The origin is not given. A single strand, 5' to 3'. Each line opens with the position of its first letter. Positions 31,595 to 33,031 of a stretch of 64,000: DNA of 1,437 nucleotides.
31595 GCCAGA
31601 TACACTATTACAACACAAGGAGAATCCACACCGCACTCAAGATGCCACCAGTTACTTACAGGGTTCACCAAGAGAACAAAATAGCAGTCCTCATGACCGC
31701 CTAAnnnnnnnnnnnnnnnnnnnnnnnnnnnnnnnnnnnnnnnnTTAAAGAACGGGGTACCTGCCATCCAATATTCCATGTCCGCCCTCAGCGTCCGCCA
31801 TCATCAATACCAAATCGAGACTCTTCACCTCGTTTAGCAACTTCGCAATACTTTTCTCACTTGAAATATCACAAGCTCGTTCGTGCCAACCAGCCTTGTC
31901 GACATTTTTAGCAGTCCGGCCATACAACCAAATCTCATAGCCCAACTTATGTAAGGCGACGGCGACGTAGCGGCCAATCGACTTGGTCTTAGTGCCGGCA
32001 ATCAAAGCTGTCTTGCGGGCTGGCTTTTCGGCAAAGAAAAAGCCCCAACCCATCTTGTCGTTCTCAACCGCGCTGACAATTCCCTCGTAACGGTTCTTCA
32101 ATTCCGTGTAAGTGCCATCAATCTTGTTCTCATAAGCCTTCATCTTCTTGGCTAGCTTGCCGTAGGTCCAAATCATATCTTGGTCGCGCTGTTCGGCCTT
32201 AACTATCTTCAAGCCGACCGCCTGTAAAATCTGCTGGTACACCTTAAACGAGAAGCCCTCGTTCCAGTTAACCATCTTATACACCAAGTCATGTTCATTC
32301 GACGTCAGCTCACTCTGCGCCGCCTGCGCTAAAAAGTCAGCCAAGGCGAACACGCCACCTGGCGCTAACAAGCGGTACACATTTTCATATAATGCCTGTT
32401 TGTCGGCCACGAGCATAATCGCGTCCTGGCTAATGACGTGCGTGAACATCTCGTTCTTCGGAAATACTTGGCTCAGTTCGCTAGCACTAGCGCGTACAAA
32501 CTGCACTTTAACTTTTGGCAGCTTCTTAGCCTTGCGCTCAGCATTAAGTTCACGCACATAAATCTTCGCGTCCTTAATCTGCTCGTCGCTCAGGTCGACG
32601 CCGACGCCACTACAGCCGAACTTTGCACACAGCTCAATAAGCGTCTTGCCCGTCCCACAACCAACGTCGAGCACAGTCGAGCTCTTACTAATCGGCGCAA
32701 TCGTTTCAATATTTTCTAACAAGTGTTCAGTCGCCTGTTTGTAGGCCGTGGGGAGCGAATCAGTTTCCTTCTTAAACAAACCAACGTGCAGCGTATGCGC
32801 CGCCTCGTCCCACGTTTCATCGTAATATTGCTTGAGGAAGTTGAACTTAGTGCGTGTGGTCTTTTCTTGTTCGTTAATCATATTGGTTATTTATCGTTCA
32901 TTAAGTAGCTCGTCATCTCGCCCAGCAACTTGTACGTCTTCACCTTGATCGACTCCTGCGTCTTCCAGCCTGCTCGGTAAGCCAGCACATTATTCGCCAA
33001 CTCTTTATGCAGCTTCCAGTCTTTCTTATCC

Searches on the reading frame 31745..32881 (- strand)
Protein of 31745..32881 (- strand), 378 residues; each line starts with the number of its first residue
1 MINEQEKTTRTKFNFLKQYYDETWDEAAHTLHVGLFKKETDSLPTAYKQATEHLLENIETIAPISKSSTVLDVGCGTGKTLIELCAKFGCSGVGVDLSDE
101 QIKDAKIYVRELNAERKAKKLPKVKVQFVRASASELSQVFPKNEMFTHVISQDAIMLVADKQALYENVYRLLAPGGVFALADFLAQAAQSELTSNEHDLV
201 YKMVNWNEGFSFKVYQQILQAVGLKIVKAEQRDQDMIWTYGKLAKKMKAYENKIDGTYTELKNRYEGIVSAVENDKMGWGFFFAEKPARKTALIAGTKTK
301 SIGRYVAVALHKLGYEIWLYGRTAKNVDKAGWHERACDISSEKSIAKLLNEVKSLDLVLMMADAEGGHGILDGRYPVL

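Call 61: search_protein_families(library=pfam, proteins=[window:31745-32881:-], max_evalue=0.001)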
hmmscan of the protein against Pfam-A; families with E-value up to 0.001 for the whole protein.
window:31745-32881:- (378 aa): 11 families
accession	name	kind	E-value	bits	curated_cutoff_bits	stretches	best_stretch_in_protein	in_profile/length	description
PF13847.12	Methyltransf_31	-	6e-19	68.6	27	1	65-202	2-130/145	Methyltransferase domain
PF13489.12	Methyltransf_23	-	4.5e-16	59.4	27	1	50-228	5-163/164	Methyltransferase domain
PF13649.12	Methyltransf_25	-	7.8e-16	59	27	1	70-176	1-97/97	Methyltransferase domain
PF08241.18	Methyltransf_11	-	1.1e-15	58.4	21.2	1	71-179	1-94/95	Methyltransferase domain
PF08242.18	Methyltransf_12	-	6.7e-13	49.6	30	1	71-178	1-98/98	Methyltransferase domain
PF02353.26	CMAS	-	7.4e-12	45.6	27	1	13-259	14-245/273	Mycolic acid cyclopropane synthetase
PF01209.24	Ubie_methyltran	-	2.9e-08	33.8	20.1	1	60-183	41-154/233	ubiE/COQ5 methyltransferase family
PF03291.22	mRNA_G-N7_MeTrfase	-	3e-05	23.7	26.6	1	65-178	60-178/315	mRNA (guanine-N(7))-methyltransferase domain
PF01728.25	FtsJ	-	7.2e-05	23.2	24.1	1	55-195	10-151/181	FtsJ-like methyltransferase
PF08123.19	DOT1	-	0.00018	21.6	23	1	48-159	24-129/205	Histone methylation protein DOT1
PF07021.18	MetW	-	0.00056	20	21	0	64-104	11-51/193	Methionine biosynthesis protein MetW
